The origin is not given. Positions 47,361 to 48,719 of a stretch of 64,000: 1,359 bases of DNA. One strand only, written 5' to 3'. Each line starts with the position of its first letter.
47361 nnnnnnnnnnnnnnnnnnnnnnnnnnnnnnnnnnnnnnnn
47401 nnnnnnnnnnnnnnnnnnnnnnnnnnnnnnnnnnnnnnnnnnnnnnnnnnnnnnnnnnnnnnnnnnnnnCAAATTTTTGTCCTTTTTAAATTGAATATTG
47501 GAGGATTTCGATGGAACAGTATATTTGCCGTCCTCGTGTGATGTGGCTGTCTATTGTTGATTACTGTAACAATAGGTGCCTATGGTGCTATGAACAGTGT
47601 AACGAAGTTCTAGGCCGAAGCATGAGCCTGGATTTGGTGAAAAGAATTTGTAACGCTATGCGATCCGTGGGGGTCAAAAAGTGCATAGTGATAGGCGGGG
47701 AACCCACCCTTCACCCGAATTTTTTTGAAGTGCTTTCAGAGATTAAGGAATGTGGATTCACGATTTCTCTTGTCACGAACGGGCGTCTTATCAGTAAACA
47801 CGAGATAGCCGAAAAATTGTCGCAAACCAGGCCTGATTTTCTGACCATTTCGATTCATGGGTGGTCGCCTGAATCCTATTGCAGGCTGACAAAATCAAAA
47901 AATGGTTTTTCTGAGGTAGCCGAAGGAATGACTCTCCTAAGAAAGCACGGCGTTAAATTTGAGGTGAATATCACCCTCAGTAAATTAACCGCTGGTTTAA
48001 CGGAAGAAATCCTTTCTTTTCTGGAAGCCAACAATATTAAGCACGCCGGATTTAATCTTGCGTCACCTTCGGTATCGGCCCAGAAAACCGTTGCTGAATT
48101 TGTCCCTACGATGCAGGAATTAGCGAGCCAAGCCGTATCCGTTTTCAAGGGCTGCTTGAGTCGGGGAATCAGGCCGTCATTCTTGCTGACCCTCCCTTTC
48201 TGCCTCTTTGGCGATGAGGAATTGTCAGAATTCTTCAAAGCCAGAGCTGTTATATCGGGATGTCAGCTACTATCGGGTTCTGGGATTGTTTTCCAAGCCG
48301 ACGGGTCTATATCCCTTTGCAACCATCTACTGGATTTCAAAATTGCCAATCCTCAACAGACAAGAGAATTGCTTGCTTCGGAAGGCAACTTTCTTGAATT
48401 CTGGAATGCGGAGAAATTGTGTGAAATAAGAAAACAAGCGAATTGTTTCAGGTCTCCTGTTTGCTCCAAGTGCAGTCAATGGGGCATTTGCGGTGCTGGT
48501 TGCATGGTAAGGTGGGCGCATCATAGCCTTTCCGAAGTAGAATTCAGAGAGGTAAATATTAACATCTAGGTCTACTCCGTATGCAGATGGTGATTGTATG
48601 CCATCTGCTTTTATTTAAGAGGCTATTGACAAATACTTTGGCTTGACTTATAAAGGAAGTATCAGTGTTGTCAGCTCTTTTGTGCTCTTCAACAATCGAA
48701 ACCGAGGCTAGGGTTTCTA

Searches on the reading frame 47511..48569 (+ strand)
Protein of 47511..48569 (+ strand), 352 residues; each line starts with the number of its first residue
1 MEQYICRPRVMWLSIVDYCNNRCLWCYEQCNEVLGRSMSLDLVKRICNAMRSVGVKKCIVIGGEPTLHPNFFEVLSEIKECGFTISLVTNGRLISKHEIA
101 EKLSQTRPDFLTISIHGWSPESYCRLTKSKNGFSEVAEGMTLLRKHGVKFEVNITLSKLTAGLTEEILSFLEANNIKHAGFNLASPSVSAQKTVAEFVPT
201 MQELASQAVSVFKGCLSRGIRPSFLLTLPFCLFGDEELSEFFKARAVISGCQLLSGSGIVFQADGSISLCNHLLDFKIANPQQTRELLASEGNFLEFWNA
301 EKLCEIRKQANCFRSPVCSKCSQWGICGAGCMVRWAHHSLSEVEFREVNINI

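Call 6: search_protein_families(library=ncbifam, proteins=[window:47511-48569:+], max_evalue=0.01)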
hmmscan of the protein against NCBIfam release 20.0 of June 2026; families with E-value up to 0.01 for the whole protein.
window:47511-48569:+ (352 aa): 62 families (the best 25 are shown)
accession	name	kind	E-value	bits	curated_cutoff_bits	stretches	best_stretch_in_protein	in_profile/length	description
TIGR02668.1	moaA_archaeal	equivalog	9.2e-25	87.2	325.25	1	13-176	14-178/303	GTP 3',8-cyclase MoaA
NF001199.0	PRK00164.2-1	equivalog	1.2e-21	77.1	231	1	11-172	14-176/308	GTP 3',8-cyclase MoaA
NF045574.1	sacti_mat_StsB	exception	4e-21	75.4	625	1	11-177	98-262/466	StsB family radical SAM/SPASM domain sactipeptide maturase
TIGR04317.1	W_rSAM_matur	equivalog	1.6e-20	73.5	380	1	9-327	4-319/349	tungsten cofactor oxidoreductase radical SAM maturase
TIGR04051.1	rSAM_NirJ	equivalog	2.8e-20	72.6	515.45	1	8-178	2-170/354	heme d1 biosynthesis radical SAM protein NirJ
TIGR02666.1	moaA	equivalog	1.7e-19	70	284.05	1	10-171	11-177/336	GTP 3',8-cyclase MoaA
TIGR04055.1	rSAM_NirJ2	equivalog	1.9e-18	67.1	500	1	16-169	7-159/326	putative heme d1 biosynthesis radical SAM protein NirJ2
NF038332.1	rSAM_rare_HxsC4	exception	2.4e-18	66.4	500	1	12-232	17-243/335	radical SAM protein HxsC4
TIGR03977.1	rSAM_pair_HxsC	equivalog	3.2e-18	65.6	267.9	1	14-232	30-252/292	His-Xaa-Ser system radical SAM maturase HxsC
NF038283.1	viperin_w_prok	equivalog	1.9e-17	63.4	180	1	15-161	8-167/281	viperin family antiviral radical SAM protein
TIGR04250.1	SCM_rSAM_ScmE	equivalog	1.2e-16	60.6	400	1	8-171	2-165/358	SynChlorMet cassette radical SAM/SPASM protein ScmE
NF050035.1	rSAM_WgK_link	exception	1.7e-16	60.2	650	1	1-161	1-161/367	radical SAM/SPASM peptide maturase WgkB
TIGR04545.1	rSAM_ahbD_hemeb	equivalog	2.2e-16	60.2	500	1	15-169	6-160/339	heme b synthase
TIGR04251.1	SCM_rSAM_ScmF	equivalog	2.5e-16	60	400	1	12-333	7-323/353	SynChlorMet cassette radical SAM/SPASM protein ScmF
TIGR04546.1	rSAM_ahbC_deAc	equivalog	6.7e-16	58.1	650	1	7-181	38-210/390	12,18-didecarboxysiroheme deacetylase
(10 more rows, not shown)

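Call 7: search_protein_families(library=pfam, proteins=[window:47511-48569:+], max_evalue=0.01)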
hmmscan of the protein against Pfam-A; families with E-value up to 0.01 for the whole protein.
window:47511-48569:+ (352 aa): 3 families
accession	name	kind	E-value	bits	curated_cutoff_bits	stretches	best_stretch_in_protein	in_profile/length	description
PF04055.27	Radical_SAM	-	4.7e-26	92.4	29.5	1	14-156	2-150/166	Radical SAM superfamily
PF13353.11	Fer4_12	-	0.0033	18.2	22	0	15-82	11-81/137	4Fe-4S single cluster domain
PF19238.5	Radical_SAM_2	-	0.0045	17.1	26.7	0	100-157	69-125/151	Radical SAM-like domain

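Call 27: find_homologous_proteins(query=window:47511-48566:+, max_evalue=1e-10)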
Query window:47511-48566:+ (352 aa): 17 proteins with E <= 1e-10 among 1956 candidates.
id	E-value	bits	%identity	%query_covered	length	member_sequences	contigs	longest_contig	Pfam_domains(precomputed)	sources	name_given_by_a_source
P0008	9.5e-238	806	100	100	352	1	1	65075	PF04055.28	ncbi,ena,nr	ncbi:MAG: molybdenum cofactor biosynthesis enzyme [Parcubacteria group bacterium Licking1014_17]|nr:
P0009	5.2e-115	402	50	99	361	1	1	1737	PF04055.28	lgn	-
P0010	5.7e-114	399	47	99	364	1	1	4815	PF13186.12,PF04055.28,PF13353.12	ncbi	-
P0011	3.1e-107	377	47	98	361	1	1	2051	PF04055.28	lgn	-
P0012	1.7e-102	361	43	97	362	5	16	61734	PF04055.28,PF13353.12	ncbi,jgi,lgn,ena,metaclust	metaclust:\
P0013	7.0e-96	340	42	99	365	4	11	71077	PF04055.28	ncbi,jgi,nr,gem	ncbi:MAG TPA: radical SAM protein [bacterium]|jgi:radical SAM protein with 4Fe4S-binding SPASM domai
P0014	4.0e-80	288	42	88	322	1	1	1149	PF04055.28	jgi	jgi:radical SAM protein with 4Fe4S-binding SPASM domain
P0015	1.8e-57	213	33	95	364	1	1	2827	PF04055.28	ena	-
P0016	2.8e-53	199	31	96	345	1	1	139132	PF13186.12,PF04055.28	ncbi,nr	ncbi:radical SAM protein [Candidatus Roizmanbacteria bacterium]|nr:radical SAM protein [Candidatus R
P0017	1.6e-46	177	29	94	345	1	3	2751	PF04055.28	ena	-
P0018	6.6e-39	152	29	94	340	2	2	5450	PF04055.28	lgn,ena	-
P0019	3.6e-36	143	29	95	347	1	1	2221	PF04055.28,PF13353.12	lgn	-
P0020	2.6e-30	124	26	92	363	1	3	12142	PF04055.28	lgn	-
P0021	7.1e-27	113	25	94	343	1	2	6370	PF04055.28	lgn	-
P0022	8.4e-25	106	25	95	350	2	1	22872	PF04055.28,PF13353.12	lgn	-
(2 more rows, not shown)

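Call 28: find_encoding_contigs(protein=P0012, flank=5000, max_places=4)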
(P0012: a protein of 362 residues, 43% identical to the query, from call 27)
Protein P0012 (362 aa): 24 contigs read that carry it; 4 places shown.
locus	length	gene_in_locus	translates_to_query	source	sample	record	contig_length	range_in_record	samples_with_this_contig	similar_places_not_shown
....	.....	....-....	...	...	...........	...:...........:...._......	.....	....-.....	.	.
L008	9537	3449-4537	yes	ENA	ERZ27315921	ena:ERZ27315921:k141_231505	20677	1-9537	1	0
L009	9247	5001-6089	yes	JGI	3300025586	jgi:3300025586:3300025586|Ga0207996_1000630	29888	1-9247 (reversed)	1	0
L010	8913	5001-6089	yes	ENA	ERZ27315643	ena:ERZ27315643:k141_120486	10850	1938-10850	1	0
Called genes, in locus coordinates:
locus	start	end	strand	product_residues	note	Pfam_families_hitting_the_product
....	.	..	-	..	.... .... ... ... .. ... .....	-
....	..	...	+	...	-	-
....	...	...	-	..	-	-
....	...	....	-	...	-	-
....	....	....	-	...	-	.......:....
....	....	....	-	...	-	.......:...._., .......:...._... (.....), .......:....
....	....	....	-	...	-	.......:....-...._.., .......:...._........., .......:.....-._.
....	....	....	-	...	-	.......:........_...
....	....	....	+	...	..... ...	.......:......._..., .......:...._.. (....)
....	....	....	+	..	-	-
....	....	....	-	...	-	-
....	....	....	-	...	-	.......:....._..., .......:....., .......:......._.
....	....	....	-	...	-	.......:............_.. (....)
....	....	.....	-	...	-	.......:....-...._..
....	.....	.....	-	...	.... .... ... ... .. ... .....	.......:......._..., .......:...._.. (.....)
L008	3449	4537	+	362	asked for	PF04055:Radical_SAM, PF13353:Fer4_12 (weak)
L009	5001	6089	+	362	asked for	PF04055:Radical_SAM, PF13353:Fer4_12 (weak)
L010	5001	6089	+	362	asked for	PF04055:Radical_SAM, PF13353:Fer4_12 (weak)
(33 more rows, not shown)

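Call 29: find_encoding_contigs(protein=P0013, flank=5000, max_places=4)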
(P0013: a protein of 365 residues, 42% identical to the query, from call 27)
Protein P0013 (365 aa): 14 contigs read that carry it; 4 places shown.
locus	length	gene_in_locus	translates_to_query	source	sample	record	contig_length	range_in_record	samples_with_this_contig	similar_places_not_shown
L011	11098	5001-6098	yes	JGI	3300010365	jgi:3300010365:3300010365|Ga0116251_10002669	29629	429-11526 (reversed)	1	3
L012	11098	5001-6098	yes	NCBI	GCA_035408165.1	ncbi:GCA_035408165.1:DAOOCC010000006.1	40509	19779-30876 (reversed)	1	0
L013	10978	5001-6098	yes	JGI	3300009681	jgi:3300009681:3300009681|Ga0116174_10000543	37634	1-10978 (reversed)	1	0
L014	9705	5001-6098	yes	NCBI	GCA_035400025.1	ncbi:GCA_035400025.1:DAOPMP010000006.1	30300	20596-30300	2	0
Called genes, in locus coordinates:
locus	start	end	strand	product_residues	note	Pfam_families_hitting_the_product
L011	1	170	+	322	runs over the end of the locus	-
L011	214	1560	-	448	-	PF04055:Radical_SAM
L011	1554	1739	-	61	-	-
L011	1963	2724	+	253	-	PF00765:Autoind_synth (weak), PF21926:FeeM, PF13444:Acetyltransf_5 (weak)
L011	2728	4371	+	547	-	PF16927:HisKA_7TM, PF00512:HisKA, PF02518:HATPase_c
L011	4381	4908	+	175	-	-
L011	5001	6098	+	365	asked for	PF04055:Radical_SAM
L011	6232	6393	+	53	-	-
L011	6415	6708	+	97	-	PF02518:HATPase_c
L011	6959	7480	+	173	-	-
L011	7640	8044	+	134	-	PF20329:DUF6624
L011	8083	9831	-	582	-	PF07973:tRNA_SAD, PF00587:tRNA-synt_2b, PF03129:HGTP_anticodon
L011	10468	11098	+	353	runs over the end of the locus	?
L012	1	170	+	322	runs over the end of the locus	-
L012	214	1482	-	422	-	PF04055:Radical_SAM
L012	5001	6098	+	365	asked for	PF04055:Radical_SAM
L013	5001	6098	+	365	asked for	PF04055:Radical_SAM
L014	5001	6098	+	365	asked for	PF04055:Radical_SAM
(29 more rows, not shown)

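Call 30: find_encoding_contigs(protein=P0010, flank=5000, max_places=2)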
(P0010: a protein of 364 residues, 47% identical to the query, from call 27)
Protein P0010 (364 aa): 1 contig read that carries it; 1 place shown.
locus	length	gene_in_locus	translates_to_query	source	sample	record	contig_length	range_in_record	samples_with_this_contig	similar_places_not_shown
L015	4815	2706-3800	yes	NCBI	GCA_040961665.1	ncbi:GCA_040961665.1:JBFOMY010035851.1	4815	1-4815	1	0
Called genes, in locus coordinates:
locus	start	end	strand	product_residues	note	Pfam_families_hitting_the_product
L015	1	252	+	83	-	?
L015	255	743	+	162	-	PF07963:N_methyl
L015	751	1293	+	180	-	PF07963:N_methyl (weak)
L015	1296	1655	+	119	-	-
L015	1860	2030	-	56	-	-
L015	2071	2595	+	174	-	-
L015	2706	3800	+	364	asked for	PF13353:Fer4_12 (faint), PF04055:Radical_SAM, PF13186:SPASM (faint)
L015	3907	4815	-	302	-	?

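Call 31: find_encoding_contigs(protein=P0016, flank=5000, max_places=2)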
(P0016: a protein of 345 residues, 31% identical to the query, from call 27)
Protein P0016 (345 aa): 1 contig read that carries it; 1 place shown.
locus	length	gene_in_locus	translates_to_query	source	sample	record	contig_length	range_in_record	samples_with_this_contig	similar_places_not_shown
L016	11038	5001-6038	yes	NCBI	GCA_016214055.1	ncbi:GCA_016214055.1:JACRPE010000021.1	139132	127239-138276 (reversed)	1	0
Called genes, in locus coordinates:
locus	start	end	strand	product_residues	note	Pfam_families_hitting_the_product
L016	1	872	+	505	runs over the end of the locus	PF01546:Peptidase_M20, PF07687:M20_dimer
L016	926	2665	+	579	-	PF25448:DUF7897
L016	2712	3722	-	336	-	PF09134:Invasin_D3 (weak), PF02369:Big_1, PF00041:fn3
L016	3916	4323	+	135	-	PF04055:Radical_SAM, PF13353:Fer4_12 (weak)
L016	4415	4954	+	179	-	PF13186:SPASM (weak)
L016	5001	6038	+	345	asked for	PF04055:Radical_SAM, PF13186:SPASM (weak)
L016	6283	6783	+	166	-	PF00881:Nitroreductase, PF14512:TM1586_NiRdase (faint)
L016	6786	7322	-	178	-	PF13302:Acetyltransf_3 (weak), PF00583:Acetyltransf_1 (weak)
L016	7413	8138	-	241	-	PF03141:Methyltransf_29 (weak), PF02353:CMAS (weak), PF13489:Methyltransf_23 (weak), PF01209:Ubie_methyltran, PF13847:Methyltransf_31, PF08241:Methyltransf_11, PF13649:Methyltransf_25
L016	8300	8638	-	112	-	PF07883:Cupin_2 (weak)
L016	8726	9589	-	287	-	PF00892:EamA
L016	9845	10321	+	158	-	PF18931:DUF5680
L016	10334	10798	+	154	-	-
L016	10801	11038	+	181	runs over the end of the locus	-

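Call 41: find_related_loci(query=A5, collection=genome_contigs, flank=3000)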
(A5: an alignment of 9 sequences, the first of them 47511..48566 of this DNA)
Query A5 (352 aa) in genome_contigs; peptide patterns used: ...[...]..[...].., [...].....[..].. (x = any residue, [..] = any of these).
599 stretches matched a pattern (row limit reached: there are more); 368 encode a relative of the query (tblastn E <= 1e-3); the best 80 are kept; 80 distinct loci.
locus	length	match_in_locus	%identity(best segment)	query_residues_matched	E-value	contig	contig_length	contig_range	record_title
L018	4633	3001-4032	43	8-350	6e-108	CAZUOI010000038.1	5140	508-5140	MAG TPA_asm: uncultured Candidatus Saccharibacteria bacterium isolate binchicken_co47_202 genome assembly, contig: NODE_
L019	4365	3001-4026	33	8-350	5e-75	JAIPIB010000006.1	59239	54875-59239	MAG: Candidatus Paceibacterota bacterium isolate Tobar12.5m-G43 Tobar12-5m-C392, whole genome shotgun sequence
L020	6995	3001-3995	37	7-336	2e-58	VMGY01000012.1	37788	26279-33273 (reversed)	MAG: Parcubacteria group bacterium Athens0714_12 Athens071412_scaffold_530, whole genome shotgun sequence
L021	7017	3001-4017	31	5-341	8e-57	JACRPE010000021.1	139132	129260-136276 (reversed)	MAG: Candidatus Roizmanbacteria bacterium isolate NC_groundwater_1979_Pr3_S-0.2um_40_30 scaffold_811257, whole genome sh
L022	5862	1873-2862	28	8-348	5e-47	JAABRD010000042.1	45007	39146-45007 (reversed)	MAG: Thiotrichaceae bacterium isolate S06.Bin195 NODE_42_length_45007_cov_6.3953, whole genome shotgun sequence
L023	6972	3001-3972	28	10-337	1e-46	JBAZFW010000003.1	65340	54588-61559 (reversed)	MAG: Patescibacteria group bacterium isolate SO_2017_LW3_29 NODE_879_length_65340_cov_3.378329_LW162_2017, whole genome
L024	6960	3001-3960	29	7-335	6e-46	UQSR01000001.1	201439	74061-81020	uncultured Tenericutes bacterium isolate UMGS610 genome assembly, contig: NODE_6_length_201439_cov_12.731806, whole geno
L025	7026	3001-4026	30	10-352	3e-45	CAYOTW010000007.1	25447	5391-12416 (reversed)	MAG TPA_asm: Candidatus Woesearchaeota archaeon isolate SRP332253_co1_15 genome assembly, contig: NODE_2932_length_25447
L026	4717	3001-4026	29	10-352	6e-44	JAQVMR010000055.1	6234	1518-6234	MAG: Patescibacteria group bacterium isolate STF1_138 NODE_47349_length_6234_cov_3.418372_Sandtown_F1, whole genome shot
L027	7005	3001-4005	29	12-343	2e-43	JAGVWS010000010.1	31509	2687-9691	Candidatus Pacearchaeota archaeon isolate RIFCSPHIGHO2_01_FULL_37_14 rifcsphigho2_01_scaffold_2397, whole genome shotgun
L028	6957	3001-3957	26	8-337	1e-42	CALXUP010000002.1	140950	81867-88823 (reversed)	MAG: uncultured Alphaproteobacteria bacterium isolate BRZ_ER__bin57 genome assembly, contig: BRZ_ER__NODE_121_length_140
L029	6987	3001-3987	29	10-336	3e-42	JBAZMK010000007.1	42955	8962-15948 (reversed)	MAG: Candidatus Pacearchaeota archaeon isolate SO_2017_LW4_40 scaffold_2132_c1_LW137-91_2017, whole genome shotgun seque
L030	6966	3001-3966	26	5-337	2e-42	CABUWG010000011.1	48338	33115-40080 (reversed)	MAG TPA_asm: uncultured proteobacterium isolate MGYG-HGUT-04444 genome assembly, contig: GUT_GENOME274919_11, whole geno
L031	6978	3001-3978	29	4-337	4e-42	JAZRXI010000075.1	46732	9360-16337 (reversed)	MAG: Clostridia bacterium isolate T1900044951_TA20190004.MAGScoT_cleanbin_000006 SGB_3657_k141_1732113, whole genome sho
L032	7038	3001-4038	27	8-348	1e-41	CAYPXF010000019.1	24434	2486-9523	MAG TPA_asm: uncultured Gammaproteobacteria bacterium isolate binchicken_co17_235 genome assembly, contig: NODE_5349_len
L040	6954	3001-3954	27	12-335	2e-39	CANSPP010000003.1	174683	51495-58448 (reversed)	MAG TPA_asm: uncultured Clostridium sp. isolate SRR15633993_bin.6_metawrap_v1.3_MAG genome assembly, contig: NODE.23_len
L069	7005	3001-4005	24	9-344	7e-30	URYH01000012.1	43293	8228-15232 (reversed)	uncultured Clostridiales bacterium isolate UMGS1470 genome assembly, contig: NODE_552_length_43293_cov_4.619178, whole g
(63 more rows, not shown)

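Call 55: search_solved_structures(query=A5, max_evalue=0.001)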
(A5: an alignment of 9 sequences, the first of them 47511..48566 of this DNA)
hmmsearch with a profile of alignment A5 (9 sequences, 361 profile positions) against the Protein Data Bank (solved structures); distinct sequences matched with E-value up to 0.001: 33.
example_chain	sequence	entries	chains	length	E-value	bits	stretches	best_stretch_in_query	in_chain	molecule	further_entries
5v1q_A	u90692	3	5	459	8.2e-17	64.2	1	17-340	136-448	Radical SAM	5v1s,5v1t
6b4c_A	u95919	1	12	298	6.1e-15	58.1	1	16-170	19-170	Viperin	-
9dgw_A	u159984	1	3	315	6.7e-15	58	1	16-170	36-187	Radical SAM core domain-containing protein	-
9dfw_A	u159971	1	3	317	6.8e-15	57.9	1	16-170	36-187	Radical SAM core domain-containing protein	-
7n7i_A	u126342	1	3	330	7.5e-15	57.8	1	16-170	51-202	Viperin-like enzyme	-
6efn_A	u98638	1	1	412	2e-14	56.4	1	7-171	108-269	Sporulation killing factor maturation protein SkfB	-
1tv7_A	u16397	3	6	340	3.9e-14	55.5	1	12-177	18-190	Molybdenum cofactor biosynthesis protein A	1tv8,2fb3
2fb2_A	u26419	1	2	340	3.9e-14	55.4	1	12-177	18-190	Molybdenum cofactor biosynthesis protein A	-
7vob_C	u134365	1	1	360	2.6e-13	52.7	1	8-177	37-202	Cytosylglucuronate decarboxylase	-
7voc_C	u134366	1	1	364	2.7e-13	52.7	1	8-177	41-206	Cytosylglucuronate decarboxylase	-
4k37_A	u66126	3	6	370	2.8e-13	52.6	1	18-332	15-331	Anaerobic sulfatase-maturating enzyme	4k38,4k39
4k36_A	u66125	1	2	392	3.7e-13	52.2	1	18-332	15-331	Anaerobic sulfatase-maturating enzyme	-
7tol_A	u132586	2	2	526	5.1e-13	51.8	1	11-143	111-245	glycerol dibiphytanyl glycerol tetraether - macrocyclic archaeol synthase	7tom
9dfu_A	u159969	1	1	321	4.2e-12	48.8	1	12-170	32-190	Radical SAM core domain-containing protein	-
9dfn_A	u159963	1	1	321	6.2e-12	48.2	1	14-170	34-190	Radical SAM core domain-containing protein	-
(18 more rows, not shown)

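Call 56: search_protein_families(library=ncbifam, proteins=[L040:2944-3984:+, L031:2911-4047:+, L024:2968-4008:+, L025:2986-4026:+, L028:2965-3981:+, L032:2974-4083:+, L020:3120-4058:+, L069:2983-4038:+], max_evalue=1e-20)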
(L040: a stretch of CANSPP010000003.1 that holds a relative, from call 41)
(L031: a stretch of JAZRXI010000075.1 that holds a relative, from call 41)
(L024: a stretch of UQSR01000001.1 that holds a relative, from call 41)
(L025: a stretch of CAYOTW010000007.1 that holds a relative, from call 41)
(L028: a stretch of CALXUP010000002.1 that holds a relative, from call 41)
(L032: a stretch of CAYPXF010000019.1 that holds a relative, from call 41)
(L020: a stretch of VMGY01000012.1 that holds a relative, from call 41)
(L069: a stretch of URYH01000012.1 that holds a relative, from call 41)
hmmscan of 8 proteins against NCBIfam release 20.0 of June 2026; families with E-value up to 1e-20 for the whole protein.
L040:2944-3984:+ (347 aa): 3 families
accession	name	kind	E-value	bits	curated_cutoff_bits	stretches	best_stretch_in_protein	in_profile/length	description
TIGR04055.1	rSAM_NirJ2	equivalog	5.8e-24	85.2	500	1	19-336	3-306/326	putative heme d1 biosynthesis radical SAM protein NirJ2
TIGR04054.1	rSAM_NirJ1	equivalog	1.9e-23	82.7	650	1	22-188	41-207/387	putative heme d1 biosynthesis radical SAM protein NirJ1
TIGR04347.1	pseudo_SAM_Halo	equivalog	1.9e-21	76.8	525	1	19-191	41-212/390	TIGR04347 family pseudo-SAM/SPASM protein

L031:2911-4047:+ (379 aa): 7 families
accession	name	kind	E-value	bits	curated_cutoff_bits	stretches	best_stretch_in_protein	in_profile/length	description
TIGR04055.1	rSAM_NirJ2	equivalog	6.3e-28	98.2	500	1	39-356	4-310/326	putative heme d1 biosynthesis radical SAM protein NirJ2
TIGR02668.1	moaA_archaeal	equivalog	4e-27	95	325.25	1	34-211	8-186/303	GTP 3',8-cyclase MoaA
TIGR04347.1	pseudo_SAM_Halo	equivalog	2.1e-25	89.8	525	1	37-226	40-227/390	TIGR04347 family pseudo-SAM/SPASM protein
NF001199.0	PRK00164.2-1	equivalog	8.3e-25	87.5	231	1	31-201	7-180/308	GTP 3',8-cyclase MoaA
TIGR04054.1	rSAM_NirJ1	equivalog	8.5e-25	87.2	650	1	28-207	27-208/387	putative heme d1 biosynthesis radical SAM protein NirJ1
NF045574.1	sacti_mat_StsB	exception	4e-22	78.7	625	1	35-351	95-396/466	StsB family radical SAM/SPASM domain sactipeptide maturase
TIGR04545.1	rSAM_ahbD_hemeb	equivalog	2.8e-21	76.3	500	1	43-354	7-321/339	heme b synthase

L024:2968-4008:+ (347 aa): 4 families
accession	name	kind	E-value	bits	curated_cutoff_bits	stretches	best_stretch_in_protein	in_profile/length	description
TIGR04347.1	pseudo_SAM_Halo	equivalog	2.8e-22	79.5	525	0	7-181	32-205/390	TIGR04347 family pseudo-SAM/SPASM protein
TIGR02668.1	moaA_archaeal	equivalog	7e-22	77.8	325.25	1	19-194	15-192/303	GTP 3',8-cyclase MoaA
NF001199.0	PRK00164.2-1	equivalog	7.4e-22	77.9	231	1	19-186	17-184/308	GTP 3',8-cyclase MoaA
TIGR04051.1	rSAM_NirJ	equivalog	3e-21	75.8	515.45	0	12-185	1-173/354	heme d1 biosynthesis radical SAM protein NirJ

L025:2986-4026:+ (347 aa): 7 families
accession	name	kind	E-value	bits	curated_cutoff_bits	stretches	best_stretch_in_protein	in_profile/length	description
TIGR04545.1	rSAM_ahbD_hemeb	equivalog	1.2e-25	90.6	500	1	10-327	5-317/339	heme b synthase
TIGR04055.1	rSAM_NirJ2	equivalog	9e-24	84.6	500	1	14-329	9-305/326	putative heme d1 biosynthesis radical SAM protein NirJ2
TIGR04347.1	pseudo_SAM_Halo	equivalog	2.2e-23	83.2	525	1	11-176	44-206/390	TIGR04347 family pseudo-SAM/SPASM protein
NF050035.1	rSAM_WgK_link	exception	3.8e-23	82.1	650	0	14-185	18-187/367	radical SAM/SPASM peptide maturase WgkB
TIGR04054.1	rSAM_NirJ1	equivalog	1.1e-22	80.2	650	1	10-176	41-204/387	putative heme d1 biosynthesis radical SAM protein NirJ1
TIGR04250.1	SCM_rSAM_ScmE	equivalog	9.9e-22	77.3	400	1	14-329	12-329/358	SynChlorMet cassette radical SAM/SPASM protein ScmE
TIGR04251.1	SCM_rSAM_ScmF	equivalog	7.8e-21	74.8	400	1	4-203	3-205/353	SynChlorMet cassette radical SAM/SPASM protein ScmF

L028:2965-3981:+ (339 aa): 1 family
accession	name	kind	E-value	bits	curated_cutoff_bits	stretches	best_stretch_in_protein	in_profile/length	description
TIGR04055.1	rSAM_NirJ2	equivalog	1.6e-23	83.8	500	1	16-337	3-315/326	putative heme d1 biosynthesis radical SAM protein NirJ2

L032:2974-4083:+ (370 aa): 0 families

L020:3120-4058:+ (313 aa): 0 families

L069:2983-4038:+ (352 aa): 6 families
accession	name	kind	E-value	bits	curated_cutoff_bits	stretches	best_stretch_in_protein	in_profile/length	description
TIGR02668.1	moaA_archaeal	equivalog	2.8e-25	88.9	325.25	1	11-161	14-166/303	GTP 3',8-cyclase MoaA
TIGR04545.1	rSAM_ahbD_hemeb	equivalog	1.6e-23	83.7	500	1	12-180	5-174/339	heme b synthase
TIGR02666.1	moaA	equivalog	7.7e-23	81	284.05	1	11-154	14-165/336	GTP 3',8-cyclase MoaA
NF001199.0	PRK00164.2-1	equivalog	9e-23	80.9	231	1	11-153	16-159/308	GTP 3',8-cyclase MoaA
TIGR04051.1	rSAM_NirJ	equivalog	4.8e-22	78.4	515.45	1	13-193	8-187/354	heme d1 biosynthesis radical SAM protein NirJ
NF045574.1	sacti_mat_StsB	exception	8e-21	74.4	625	0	7-161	96-249/466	StsB family radical SAM/SPASM domain sactipeptide maturase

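Call 62: search_protein_families(library=pfam, proteins=[L011:6959-7480:+, L011:7640-8044:+, L015:3907-4815:-, L020:4338-4922:+], max_evalue=0.01)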
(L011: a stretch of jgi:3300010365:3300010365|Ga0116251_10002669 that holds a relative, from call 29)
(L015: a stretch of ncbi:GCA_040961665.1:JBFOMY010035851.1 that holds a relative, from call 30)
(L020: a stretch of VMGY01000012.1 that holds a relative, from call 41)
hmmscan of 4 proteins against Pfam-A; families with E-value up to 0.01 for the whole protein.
L011:6959-7480:+ (173 aa): 0 families

L011:7640-8044:+ (134 aa): 1 family
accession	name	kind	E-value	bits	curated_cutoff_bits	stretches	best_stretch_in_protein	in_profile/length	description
PF20329.3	DUF6624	-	4.1e-12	46.4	27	1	5-118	40-158/173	Family of unknown function (DUF6624)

L015:3907-4815:- (302 aa): 1 family
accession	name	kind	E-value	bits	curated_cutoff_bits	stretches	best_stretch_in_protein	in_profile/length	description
PF01833.30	TIG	-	0.0036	17.7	20.9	0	123-172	36-81/84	IPT/TIG domain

L020:4338-4922:+ (194 aa): 0 families
